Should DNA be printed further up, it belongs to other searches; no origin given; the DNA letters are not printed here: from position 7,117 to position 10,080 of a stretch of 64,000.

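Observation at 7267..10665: Two-gene operon: small 2-TM protein plus 887-aa RdrB-like adenosine/AMP-deaminase-fold protein (candidate defence or nucleotide-editing module lacking an RdrA-type ATPase)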

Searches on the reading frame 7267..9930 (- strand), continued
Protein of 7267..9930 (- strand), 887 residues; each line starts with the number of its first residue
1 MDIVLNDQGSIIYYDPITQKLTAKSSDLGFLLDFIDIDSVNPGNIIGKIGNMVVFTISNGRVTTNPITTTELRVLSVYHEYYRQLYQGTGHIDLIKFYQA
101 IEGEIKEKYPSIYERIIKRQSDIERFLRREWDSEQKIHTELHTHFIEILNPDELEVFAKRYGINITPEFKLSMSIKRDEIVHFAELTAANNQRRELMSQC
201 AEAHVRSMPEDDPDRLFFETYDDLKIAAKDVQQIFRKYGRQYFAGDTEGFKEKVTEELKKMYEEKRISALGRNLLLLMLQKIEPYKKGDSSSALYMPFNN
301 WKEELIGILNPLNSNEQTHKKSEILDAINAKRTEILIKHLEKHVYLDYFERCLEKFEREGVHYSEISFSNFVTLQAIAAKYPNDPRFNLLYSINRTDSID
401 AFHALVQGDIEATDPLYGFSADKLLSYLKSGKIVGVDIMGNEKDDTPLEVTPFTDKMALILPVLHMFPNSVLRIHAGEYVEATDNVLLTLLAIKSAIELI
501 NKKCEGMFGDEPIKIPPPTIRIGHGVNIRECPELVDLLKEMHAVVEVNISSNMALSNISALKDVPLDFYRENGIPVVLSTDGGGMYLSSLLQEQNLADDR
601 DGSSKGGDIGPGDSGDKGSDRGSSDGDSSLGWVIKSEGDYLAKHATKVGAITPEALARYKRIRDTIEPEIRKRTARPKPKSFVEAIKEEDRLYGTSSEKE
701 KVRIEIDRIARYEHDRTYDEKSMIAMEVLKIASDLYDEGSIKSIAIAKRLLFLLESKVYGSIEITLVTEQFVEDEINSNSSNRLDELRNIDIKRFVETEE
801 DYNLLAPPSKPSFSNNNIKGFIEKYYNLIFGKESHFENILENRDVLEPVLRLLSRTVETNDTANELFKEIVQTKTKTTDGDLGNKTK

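Call 23: find_related_loci(query=A1, collection=genome_contigs, flank=6000)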
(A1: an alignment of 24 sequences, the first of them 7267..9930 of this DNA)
Query A1 (887 aa) in genome_contigs; peptide patterns used: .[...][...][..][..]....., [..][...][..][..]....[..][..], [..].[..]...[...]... (x = any residue, [..] = any of these).
166 stretches matched a pattern; 8 encode a relative of the query (tblastn E <= 1e-3); 8 distinct loci.
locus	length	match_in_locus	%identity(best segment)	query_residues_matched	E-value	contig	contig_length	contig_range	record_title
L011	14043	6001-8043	30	2-772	2e-87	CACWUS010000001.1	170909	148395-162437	MAG: uncultured Erysipelotrichaceae bacterium isolate RUG10929 genome assembly, contig: RUG10929_asm_1, whole genome sho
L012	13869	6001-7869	31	2-715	1e-80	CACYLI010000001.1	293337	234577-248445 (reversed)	MAG: uncultured Erysipelotrichaceae bacterium isolate RUG12046 genome assembly, contig: RUG12046_asm_1, whole genome sho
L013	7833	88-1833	30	128-785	2e-79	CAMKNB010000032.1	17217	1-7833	MAG: uncultured Tenericutes bacterium isolate SRR12081293_bin.88_metaWRAP_v1.3_MAG genome assembly, contig: ERZ12289773.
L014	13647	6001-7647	33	1-620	2e-73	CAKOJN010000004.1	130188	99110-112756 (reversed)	MAG: uncultured Bacilli bacterium isolate REFINED_METABAT215_TOP10_CONTIGS_1500_ASSEMBLY_K77_MERGED__Hadza_MoBio_hadza-I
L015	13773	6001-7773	29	67-772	5e-69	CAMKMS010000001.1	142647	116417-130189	MAG: uncultured Tenericutes bacterium isolate SRR12081297_bin.29_metaWRAP_v1.3_MAG genome assembly, contig: ERZ12289777.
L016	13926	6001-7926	34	3-781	3e-65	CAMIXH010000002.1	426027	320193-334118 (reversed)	MAG: uncultured Tenericutes bacterium isolate SRR12081296_bin.39_metaWRAP_v1.3_MAG genome assembly, contig: ERZ12289772.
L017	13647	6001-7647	32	1-620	6e-71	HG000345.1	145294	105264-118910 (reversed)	Clostridium sp. CAG:1000 genomic scaffold, scf30, whole genome shotgun sequence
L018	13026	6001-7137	37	126-596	1e-40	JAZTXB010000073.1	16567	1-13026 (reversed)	MAG: Bacilli bacterium isolate T1900045331_YK20190020.MAGScoT_cleanbin_000028 SGB_6528_k141_965062, whole genome shotgun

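Call 25: predict_structure(alignment_id=A1)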
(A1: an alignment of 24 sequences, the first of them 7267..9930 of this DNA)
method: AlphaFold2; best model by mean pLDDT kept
length: 887 residues; sequences in the alignment: 24
mean_pLDDT: 62.6   pTM: 0.58
mean pLDDT of the five models: 62.6, 61.3, 60.0, 53.6, 53.5
residues with pLDDT >= 90: 24; 70-90: 365; 50-70: 237; < 50: 261
segments of 3 or more residues with pLDDT < 50: 1-27, 88-92, 119-134, 175-181, 281-324, 405-418, 597-631, 646-648, 779-864, 873-887
pLDDT, mean of each block of 10 residues (from residue 1): 32 30 41 69 71 72 61 59 53 54 64 56 38 54 84 86 71 50 61 83 87 76 65 66 66 73 60 53 42 38 37 37 54 80 90 86 83 85 87 79 47 44 77 85 66 87 80 73 81 89 74 60 72 86 82 68 76 81 60 51 30 26 34 59 53 79 84 76 81 83 86 60 65 77 76 75 81 60 34 33 33 30 35 37 41 40 49 44 34
secondary structure, 60 per line:
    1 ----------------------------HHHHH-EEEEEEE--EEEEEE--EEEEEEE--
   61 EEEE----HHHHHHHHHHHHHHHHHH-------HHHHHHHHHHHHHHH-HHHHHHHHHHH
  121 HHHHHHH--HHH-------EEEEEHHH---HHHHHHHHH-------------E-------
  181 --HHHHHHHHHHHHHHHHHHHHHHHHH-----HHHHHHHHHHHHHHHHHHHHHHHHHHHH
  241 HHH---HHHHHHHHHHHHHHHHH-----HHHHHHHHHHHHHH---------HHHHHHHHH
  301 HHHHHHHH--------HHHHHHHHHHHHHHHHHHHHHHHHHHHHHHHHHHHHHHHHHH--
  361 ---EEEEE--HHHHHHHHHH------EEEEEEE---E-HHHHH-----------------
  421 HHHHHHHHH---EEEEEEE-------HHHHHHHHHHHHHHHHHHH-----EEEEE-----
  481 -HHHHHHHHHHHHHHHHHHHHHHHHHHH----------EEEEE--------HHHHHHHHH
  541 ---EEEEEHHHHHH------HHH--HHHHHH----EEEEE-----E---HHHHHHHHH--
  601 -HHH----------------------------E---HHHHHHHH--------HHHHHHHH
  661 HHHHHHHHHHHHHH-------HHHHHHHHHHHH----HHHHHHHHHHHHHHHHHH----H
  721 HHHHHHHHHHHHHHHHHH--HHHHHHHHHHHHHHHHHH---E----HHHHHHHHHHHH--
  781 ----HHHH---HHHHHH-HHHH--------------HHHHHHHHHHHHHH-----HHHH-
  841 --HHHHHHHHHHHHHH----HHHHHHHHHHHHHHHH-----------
elements in order (helices of 4 or more, strands of 3 or more residues): H29-33 E35-41 E44-49 E52-58 E61-64 H69-86 H94-108 H110-127 E140-144 H151-159 H183-207 H213-243 H247-263 H269-282 H292-308 H317-358 E364-368 H371-380 E387-393 H399-403 H421-429 E433-439 H447-465 E471-475 H482-508 E519-523 H532-540 E544-548 H549-554 H566-571 E576-580 H590-598 H637-644 H653-674 H682-693 H698-715 H720-738 H741-758 H767-778 H785-788 H792-797 H799-802 H817-830 H836-839 H843-856 H861-876

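Call 28: fold_search(model_id=the predicted structure, library=pdb)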
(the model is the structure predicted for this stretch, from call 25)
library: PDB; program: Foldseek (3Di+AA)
matches with E <= 10: 591; with E <= 0.001: 33
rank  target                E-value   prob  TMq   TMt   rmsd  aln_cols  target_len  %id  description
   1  2qvn                  1.4e-06  1.00  0.19  0.43   7.2       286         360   18  Crystal structure of adenosine deaminase from Plasmodium vivax in complex with guanosine (released 2007-09-04)
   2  3ewc                  2.5e-06  1.00  0.19  0.42   7.2       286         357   20  Crystal Structure of adenosine deaminase from Plasmodial vivax in complex with MT-coformycin (released 2009-09-22)
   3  8qch_A                2.8e-06  1.00  0.21  0.49   6.9       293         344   15  Human Adenosine deaminase-like protein in complex with compound AT8001 (released 2024-07-31)
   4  2pgf                  4.0e-06  1.00  0.19  0.43   7.2       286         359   18  Crystal structure of adenosine deaminase from Plasmodium vivax in complex with adenosine (released 2007-04-24)
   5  8qch_H                5.1e-06  1.00  0.21  0.49   6.8       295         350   14  Human Adenosine deaminase-like protein in complex with compound AT8001 (released 2024-07-31)
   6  8qch_D                8.1e-06  1.00  0.21  0.49   6.8       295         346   14  Human Adenosine deaminase-like protein in complex with compound AT8001 (released 2024-07-31)
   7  3ewd                  1.0e-05  1.00  0.19  0.43   6.9       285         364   18  Crystal structure of adenosine deaminase mutant (delta Asp172) from Plasmodium vivax in complex with MT-coformycin (released 2009-09-22)
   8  6ii7                  1.2e-05  1.00  0.19  0.43   6.5       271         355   20  Crystal structure of Plasmodium falciparum adenosine deaminase C27Q+L227I mutant co-complexed with Zn ion, hypoxanthine  (released 2019-05-01)
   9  8qch_G                1.4e-05  1.00  0.20  0.47   7.0       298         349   14  Human Adenosine deaminase-like protein in complex with compound AT8001 (released 2024-07-31)
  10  9nti_A                1.6e-05  1.00  0.22  0.36  16.9       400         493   17  Chimeric Adenosine deaminase growth factor (ADGF) apoenzyme (released 2025-06-25)
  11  2amx_B                1.9e-05  1.00  0.19  0.42  12.3       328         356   18  Crystal structure of Plasmodium Yoelii Adenosine deaminase (PY02076) (released 2005-09-20)
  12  6ijn                  3.2e-05  1.00  0.19  0.44   6.8       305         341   17  The D295N mutant of the N6-methyl-AMP deaminase from Arabidopsis thaliana complexed with N6m-AMP (released 2019-02-06)
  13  9nti_B                3.5e-05  1.00  0.20  0.33  17.4       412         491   16  Chimeric Adenosine deaminase growth factor (ADGF) apoenzyme (released 2025-06-25)
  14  6iv5                  3.8e-05  1.00  0.20  0.48   6.8       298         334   18  Crystal structure of arabidopsis N6-mAMP deaminase MAPDA (released 2019-02-27)
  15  2amx_A                3.8e-05  1.00  0.19  0.42   7.6       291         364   18  Crystal structure of Plasmodium Yoelii Adenosine deaminase (PY02076) (released 2005-09-20)
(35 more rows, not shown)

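Call 31: search_protein_families(library=padloc, proteins=[P0002, P0011, P0016, P0019, P0025, P0026, P0027], max_evalue=1)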
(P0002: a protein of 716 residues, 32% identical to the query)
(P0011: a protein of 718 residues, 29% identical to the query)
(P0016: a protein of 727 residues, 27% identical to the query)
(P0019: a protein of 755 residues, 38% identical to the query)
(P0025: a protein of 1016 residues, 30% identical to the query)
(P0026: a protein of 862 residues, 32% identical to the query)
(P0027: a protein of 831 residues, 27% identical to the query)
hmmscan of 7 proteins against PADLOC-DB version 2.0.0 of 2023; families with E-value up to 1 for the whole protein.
P0002 (716 aa): 1 family
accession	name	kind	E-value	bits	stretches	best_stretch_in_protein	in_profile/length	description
PDLC01908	CARF5--CARF_ADA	-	8.8e-08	29.4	2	451-530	473-559/605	-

P0011 (718 aa): 1 family
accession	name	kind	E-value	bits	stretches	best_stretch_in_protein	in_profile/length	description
PDLC01908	CARF5--CARF_ADA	-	5.7e-05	20.2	1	444-516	473-552/605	-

P0016 (727 aa): 0 families

P0019 (755 aa): 0 families

P0025 (1016 aa): 1 family
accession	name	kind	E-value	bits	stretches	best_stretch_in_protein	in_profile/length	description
PDLC01908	CARF5--CARF_ADA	-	6.8e-08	29.8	2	354-430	359-434/605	-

P0026 (862 aa): 1 family
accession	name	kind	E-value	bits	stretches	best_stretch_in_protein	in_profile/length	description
PDLC01908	CARF5--CARF_ADA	-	5.7e-07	26.8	1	316-583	343-584/605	-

P0027 (831 aa): 2 families
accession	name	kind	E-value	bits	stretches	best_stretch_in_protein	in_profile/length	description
PDLC01908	CARF5--CARF_ADA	-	2.4e-16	57.7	1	95-410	259-556/605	-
PDLC04899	PDC-S07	-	1.4e-05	22.8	1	696-744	18-65/135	-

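Call 42: find_encoding_contigs(protein=P0001, flank=6000, max_places=8)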
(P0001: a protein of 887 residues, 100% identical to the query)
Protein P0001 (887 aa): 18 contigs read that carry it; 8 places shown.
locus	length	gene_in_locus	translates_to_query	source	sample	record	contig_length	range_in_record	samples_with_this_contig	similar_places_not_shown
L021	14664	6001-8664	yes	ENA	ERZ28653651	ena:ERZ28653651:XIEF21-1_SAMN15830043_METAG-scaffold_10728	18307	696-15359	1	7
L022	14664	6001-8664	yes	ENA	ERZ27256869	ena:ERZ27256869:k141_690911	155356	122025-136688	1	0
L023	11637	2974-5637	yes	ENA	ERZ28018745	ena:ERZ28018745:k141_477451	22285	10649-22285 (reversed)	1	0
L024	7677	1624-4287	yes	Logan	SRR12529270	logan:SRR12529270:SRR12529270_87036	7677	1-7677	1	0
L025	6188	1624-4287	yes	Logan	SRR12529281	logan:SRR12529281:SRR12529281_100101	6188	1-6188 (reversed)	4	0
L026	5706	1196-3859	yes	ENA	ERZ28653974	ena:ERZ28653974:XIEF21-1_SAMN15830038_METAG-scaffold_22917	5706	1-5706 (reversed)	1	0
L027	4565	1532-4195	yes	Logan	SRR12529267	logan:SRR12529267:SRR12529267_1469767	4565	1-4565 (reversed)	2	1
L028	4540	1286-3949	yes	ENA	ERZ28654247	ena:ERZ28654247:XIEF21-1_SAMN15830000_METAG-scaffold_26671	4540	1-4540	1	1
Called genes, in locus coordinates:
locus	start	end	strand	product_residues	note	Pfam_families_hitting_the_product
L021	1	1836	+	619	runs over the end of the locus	PF00773:RNB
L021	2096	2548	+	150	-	-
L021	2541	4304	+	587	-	PF07973:tRNA_SAD, PF00587:tRNA-synt_2b, PF03129:HGTP_anticodon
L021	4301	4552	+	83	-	-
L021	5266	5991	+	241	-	-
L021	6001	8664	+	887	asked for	PF00962:A_deaminase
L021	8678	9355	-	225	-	PF17182:OSK (weak), PF00657:Lipase_GDSL, PF13472:Lipase_GDSL_2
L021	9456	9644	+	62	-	-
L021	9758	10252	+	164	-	PF02381:MraZ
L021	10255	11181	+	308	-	PF01795:Methyltransf_5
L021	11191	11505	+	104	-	-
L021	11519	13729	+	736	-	PF03717:PBP_dimer, PF00905:Transpeptidase, PF03793:PASTA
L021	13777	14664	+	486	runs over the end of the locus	PF07963:N_methyl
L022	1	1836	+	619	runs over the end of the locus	PF00773:RNB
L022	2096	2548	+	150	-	-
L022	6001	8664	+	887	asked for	PF00962:A_deaminase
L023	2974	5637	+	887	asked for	PF00962:A_deaminase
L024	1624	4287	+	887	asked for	PF00962:A_deaminase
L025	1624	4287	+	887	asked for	PF00962:A_deaminase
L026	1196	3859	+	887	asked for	PF00962:A_deaminase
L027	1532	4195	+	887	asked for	PF00962:A_deaminase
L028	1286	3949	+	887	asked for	PF00962:A_deaminase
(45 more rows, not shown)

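Call 67: search_dna_similar(query=window:7267-9930:-, collection=phages, mode=protein, max_evalue=0.001, max_rows=15)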
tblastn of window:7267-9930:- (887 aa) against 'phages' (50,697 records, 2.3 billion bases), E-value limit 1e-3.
Records with a match: 2; places in all: 2; records where one place covers at least 80% of the query: 0.
Best place of each record, by identity: <60% 2.
By first word of the organism name: Enterococcus 2.
By host as written in the record: - 1; Enterococcus faecalis 1.
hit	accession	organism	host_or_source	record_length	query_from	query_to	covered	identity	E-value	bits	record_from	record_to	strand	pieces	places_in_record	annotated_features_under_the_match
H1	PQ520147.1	Enterococcus phage IME_EF3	-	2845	433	593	18%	26.1%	2e-4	51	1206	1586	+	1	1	record has no annotation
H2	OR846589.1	Enterococcus phage Efs 1-1-1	Enterococcus faecalis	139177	433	593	18%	26.1%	2e-4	51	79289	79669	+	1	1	record has no annotation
